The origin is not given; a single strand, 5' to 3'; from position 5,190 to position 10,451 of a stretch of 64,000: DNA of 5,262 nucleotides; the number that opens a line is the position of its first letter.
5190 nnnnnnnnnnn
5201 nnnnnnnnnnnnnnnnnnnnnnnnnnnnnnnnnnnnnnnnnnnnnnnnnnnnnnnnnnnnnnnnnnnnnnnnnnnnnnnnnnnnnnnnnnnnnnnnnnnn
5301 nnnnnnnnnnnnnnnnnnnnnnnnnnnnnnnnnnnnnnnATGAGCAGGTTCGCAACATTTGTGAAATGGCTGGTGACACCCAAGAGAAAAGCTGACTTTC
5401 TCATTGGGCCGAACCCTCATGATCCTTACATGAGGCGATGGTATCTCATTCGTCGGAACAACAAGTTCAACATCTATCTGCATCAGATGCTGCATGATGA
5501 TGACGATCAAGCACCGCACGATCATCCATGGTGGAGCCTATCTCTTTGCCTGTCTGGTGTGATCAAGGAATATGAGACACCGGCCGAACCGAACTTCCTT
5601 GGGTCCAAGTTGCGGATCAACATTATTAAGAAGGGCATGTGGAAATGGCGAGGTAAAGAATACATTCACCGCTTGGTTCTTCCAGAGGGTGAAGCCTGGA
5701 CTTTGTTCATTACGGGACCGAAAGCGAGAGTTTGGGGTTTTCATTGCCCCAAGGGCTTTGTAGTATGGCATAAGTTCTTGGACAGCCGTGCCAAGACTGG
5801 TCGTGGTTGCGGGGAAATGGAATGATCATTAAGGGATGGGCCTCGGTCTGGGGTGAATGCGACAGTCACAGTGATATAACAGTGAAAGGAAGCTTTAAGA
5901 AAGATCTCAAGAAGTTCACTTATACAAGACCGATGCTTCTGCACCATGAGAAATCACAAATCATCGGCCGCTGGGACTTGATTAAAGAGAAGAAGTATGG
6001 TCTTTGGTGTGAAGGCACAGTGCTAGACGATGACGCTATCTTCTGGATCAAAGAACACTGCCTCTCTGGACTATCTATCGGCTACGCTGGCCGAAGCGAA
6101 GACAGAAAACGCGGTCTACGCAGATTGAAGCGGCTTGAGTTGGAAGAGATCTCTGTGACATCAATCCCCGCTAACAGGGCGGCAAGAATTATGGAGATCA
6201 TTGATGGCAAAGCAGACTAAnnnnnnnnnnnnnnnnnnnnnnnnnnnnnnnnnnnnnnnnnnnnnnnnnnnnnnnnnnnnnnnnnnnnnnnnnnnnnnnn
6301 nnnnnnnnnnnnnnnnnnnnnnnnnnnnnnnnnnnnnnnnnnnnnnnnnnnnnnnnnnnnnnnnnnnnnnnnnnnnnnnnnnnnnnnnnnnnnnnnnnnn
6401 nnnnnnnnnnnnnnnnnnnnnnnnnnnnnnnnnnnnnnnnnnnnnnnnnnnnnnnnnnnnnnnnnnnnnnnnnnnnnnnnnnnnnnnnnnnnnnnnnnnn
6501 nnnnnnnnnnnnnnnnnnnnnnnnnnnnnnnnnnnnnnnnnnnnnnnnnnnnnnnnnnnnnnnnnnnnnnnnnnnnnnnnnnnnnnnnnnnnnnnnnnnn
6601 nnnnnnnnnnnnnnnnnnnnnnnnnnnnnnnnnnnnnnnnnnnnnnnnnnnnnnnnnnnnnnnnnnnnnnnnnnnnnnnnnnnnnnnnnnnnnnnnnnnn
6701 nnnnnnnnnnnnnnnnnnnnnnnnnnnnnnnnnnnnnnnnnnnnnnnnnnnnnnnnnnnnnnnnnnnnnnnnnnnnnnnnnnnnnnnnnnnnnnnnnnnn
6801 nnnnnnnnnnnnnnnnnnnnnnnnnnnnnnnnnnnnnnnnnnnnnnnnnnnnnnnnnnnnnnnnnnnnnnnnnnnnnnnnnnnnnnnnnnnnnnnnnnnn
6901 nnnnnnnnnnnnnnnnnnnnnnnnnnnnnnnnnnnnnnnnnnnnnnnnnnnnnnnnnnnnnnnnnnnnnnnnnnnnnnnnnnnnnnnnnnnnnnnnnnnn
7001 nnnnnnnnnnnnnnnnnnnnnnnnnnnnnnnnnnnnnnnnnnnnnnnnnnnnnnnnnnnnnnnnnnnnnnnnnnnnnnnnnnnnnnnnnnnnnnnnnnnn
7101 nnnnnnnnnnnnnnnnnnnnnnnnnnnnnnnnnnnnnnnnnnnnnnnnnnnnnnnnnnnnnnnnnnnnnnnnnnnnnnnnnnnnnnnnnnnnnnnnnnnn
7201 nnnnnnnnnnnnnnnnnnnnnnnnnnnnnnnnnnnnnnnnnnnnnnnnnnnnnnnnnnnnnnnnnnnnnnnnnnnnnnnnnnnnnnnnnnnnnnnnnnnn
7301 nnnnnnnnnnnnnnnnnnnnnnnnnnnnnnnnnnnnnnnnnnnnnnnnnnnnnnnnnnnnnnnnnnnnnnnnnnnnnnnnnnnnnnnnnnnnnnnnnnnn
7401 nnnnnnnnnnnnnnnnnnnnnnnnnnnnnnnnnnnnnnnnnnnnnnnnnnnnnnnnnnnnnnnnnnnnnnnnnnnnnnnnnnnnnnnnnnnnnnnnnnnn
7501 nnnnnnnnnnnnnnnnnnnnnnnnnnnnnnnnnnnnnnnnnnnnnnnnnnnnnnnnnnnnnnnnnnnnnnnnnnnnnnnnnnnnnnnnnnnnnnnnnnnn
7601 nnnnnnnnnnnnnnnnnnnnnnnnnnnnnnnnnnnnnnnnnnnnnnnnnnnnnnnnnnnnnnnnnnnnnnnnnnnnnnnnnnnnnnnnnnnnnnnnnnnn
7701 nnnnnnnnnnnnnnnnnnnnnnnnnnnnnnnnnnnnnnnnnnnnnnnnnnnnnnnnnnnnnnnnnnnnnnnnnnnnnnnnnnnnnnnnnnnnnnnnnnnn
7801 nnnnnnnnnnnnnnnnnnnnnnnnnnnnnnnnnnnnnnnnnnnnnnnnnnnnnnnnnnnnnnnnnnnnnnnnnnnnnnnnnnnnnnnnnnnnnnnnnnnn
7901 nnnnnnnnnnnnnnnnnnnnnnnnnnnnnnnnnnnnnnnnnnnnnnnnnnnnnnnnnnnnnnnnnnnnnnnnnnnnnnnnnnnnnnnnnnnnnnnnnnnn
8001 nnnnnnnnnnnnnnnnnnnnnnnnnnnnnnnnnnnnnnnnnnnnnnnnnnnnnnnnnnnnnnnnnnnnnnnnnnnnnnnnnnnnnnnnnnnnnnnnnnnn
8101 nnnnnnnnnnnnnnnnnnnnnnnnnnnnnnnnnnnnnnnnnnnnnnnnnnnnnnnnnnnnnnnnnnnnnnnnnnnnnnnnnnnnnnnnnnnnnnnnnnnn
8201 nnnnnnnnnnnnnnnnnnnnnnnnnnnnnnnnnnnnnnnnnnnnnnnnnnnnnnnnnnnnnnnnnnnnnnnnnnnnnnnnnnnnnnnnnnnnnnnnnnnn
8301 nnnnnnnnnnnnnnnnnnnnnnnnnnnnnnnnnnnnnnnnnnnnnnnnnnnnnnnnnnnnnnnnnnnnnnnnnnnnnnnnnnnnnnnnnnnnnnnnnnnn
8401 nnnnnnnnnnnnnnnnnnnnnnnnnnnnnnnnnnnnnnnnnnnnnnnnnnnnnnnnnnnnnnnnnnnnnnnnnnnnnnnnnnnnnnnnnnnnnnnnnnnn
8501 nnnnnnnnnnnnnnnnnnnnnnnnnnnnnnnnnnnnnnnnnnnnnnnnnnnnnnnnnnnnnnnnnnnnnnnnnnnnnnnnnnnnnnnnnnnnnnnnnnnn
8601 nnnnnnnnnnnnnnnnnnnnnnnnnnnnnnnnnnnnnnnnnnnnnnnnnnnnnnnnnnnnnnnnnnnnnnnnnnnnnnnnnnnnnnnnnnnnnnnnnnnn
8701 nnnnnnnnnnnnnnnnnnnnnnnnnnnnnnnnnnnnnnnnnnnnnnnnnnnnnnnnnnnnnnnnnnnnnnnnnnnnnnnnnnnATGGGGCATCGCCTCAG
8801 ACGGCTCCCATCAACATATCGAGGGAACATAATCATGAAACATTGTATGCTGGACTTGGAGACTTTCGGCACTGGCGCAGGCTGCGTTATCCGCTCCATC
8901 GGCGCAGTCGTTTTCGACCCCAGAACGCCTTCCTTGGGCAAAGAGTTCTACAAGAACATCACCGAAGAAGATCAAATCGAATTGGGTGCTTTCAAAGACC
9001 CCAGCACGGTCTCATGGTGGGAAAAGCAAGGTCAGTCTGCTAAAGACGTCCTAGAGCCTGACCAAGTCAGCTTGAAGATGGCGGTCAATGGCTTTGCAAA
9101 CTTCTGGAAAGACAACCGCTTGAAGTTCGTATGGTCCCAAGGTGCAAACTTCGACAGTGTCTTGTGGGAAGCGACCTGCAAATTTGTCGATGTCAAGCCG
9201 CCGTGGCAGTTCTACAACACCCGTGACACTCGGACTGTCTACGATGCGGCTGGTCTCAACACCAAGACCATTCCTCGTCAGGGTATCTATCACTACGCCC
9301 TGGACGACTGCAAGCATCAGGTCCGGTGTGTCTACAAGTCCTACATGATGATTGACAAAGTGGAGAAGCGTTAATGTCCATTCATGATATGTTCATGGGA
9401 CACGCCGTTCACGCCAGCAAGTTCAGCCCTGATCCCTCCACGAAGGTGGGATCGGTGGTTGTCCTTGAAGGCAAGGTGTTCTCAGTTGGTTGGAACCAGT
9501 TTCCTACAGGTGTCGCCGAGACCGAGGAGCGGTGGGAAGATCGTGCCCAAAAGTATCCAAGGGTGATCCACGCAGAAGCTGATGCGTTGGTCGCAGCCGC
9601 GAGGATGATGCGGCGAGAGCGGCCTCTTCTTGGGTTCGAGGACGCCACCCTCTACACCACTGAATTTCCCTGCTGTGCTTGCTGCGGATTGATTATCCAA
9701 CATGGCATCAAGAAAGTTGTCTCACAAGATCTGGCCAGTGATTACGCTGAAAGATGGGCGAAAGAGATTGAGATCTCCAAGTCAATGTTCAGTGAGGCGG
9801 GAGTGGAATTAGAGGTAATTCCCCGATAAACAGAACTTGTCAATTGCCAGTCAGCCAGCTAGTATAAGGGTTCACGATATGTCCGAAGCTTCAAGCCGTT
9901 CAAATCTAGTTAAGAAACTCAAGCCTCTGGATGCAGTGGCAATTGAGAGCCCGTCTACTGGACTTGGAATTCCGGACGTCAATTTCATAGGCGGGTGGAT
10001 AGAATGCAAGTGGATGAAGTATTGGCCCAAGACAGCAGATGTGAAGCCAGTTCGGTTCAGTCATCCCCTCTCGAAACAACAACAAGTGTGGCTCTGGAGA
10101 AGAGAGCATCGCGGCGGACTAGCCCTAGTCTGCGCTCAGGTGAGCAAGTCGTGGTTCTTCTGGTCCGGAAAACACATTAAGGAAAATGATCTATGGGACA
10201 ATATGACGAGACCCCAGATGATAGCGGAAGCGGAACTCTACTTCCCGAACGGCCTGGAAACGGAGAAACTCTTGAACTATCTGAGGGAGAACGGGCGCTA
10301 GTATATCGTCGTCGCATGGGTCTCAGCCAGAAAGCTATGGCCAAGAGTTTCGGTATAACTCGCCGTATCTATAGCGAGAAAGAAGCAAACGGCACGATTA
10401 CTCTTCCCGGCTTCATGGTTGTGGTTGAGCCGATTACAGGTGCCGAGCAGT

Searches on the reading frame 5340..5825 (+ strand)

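Call 11: search_protein_families(library=pfam, proteins=[window:5340-5825:+], max_evalue=0.01)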
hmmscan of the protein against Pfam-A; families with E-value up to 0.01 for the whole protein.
window:5340-5825:+ (161 aa): 0 families

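Call 53: search_protein_families(library=phrogs, proteins=[window:5340-5825:+], max_evalue=0.001)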
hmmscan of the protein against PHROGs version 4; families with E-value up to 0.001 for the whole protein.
window:5340-5825:+ (161 aa): 1 family
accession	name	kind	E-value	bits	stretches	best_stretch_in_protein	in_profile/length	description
phrog_4786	-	other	1e-42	147.5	1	9-159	19-172/252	cysteine dioxygenase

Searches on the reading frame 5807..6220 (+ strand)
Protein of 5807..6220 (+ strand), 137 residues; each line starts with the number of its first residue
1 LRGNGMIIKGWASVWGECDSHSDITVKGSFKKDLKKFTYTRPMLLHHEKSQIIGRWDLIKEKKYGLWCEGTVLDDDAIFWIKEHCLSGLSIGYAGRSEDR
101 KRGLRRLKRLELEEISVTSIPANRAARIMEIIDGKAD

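Call 53: search_protein_families(library=phrogs, proteins=[window:5807-6220:+], max_evalue=0.001)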
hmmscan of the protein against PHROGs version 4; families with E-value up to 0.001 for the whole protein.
window:5807-6220:+ (137 aa): 4 families
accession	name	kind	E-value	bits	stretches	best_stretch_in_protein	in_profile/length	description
phrog_80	-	head and packaging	7.5e-26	92.5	1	3-128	233-375/607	head maturation protease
phrog_3244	-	head and packaging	1.2e-11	45.9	1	9-130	36-179/326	head maturation protease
phrog_617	-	head and packaging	3.6e-07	30.5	1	33-133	53-163/626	major head protein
phrog_3270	-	head and packaging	8.4e-05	22.3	1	8-131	7-129/603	head maturation protease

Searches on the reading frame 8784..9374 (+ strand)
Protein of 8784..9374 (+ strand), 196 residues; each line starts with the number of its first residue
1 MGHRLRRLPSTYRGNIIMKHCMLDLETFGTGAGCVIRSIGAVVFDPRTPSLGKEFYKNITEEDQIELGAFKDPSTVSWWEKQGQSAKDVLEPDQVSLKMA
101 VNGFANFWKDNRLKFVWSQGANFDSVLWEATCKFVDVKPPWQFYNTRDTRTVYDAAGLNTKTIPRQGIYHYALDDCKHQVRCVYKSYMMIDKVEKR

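Call 54: search_protein_families(library=phrogs, proteins=[window:8784-9374:+], max_evalue=0.0001)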
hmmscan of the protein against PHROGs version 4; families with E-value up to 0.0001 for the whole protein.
window:8784-9374:+ (196 aa): 5 families
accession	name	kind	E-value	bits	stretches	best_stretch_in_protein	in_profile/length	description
phrog_255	-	DNA, RNA and nucleotide metabolism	1.6e-52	180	1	8-187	170-359/436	exonuclease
phrog_14078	-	unknown function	2.8e-28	100.2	1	16-183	79-250/264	-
phrog_20376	-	DNA, RNA and nucleotide metabolism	4.2e-23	82.8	1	9-186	341-519/530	exonuclease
phrog_2082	-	DNA, RNA and nucleotide metabolism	1.4e-22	80.7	1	17-185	639-811/823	exonuclease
phrog_8783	-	unknown function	6.8e-12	46.2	1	93-184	3-101/114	-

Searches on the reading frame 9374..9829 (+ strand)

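Call 54: search_protein_families(library=phrogs, proteins=[window:9374-9829:+], max_evalue=0.0001)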
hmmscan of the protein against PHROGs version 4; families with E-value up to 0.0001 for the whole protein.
window:9374-9829:+ (151 aa): 6 families
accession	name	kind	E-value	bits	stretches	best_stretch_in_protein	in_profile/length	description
phrog_174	-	DNA, RNA and nucleotide metabolism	1.3e-37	131.4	1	4-150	117-248/384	dCMP deaminase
phrog_9198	-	unknown function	1.4e-11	44.8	1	59-117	380-433/531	-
phrog_2369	-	DNA, RNA and nucleotide metabolism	3.9e-10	41.1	1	6-121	8-127/195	dCMP deaminase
phrog_20648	-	DNA, RNA and nucleotide metabolism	3.3e-09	37.3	1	22-116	25-116/311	dCMP deaminase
phrog_18355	-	DNA, RNA and nucleotide metabolism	3.3e-07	31.3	1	65-117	3-47/52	deoxycytidinylate deaminase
phrog_20806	-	DNA, RNA and nucleotide metabolism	7e-06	27.3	1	64-131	16-74/97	deoxycytidinylate deaminase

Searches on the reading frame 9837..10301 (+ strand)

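Call 54: search_protein_families(library=phrogs, proteins=[window:9837-10301:+], max_evalue=0.0001)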
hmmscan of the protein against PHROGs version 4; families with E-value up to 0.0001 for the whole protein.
window:9837-10301:+ (154 aa): 1 family
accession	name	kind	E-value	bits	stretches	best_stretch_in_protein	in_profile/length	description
phrog_2165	-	DNA, RNA and nucleotide metabolism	3.9e-16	60.1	1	15-148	2-136/141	DNA helicase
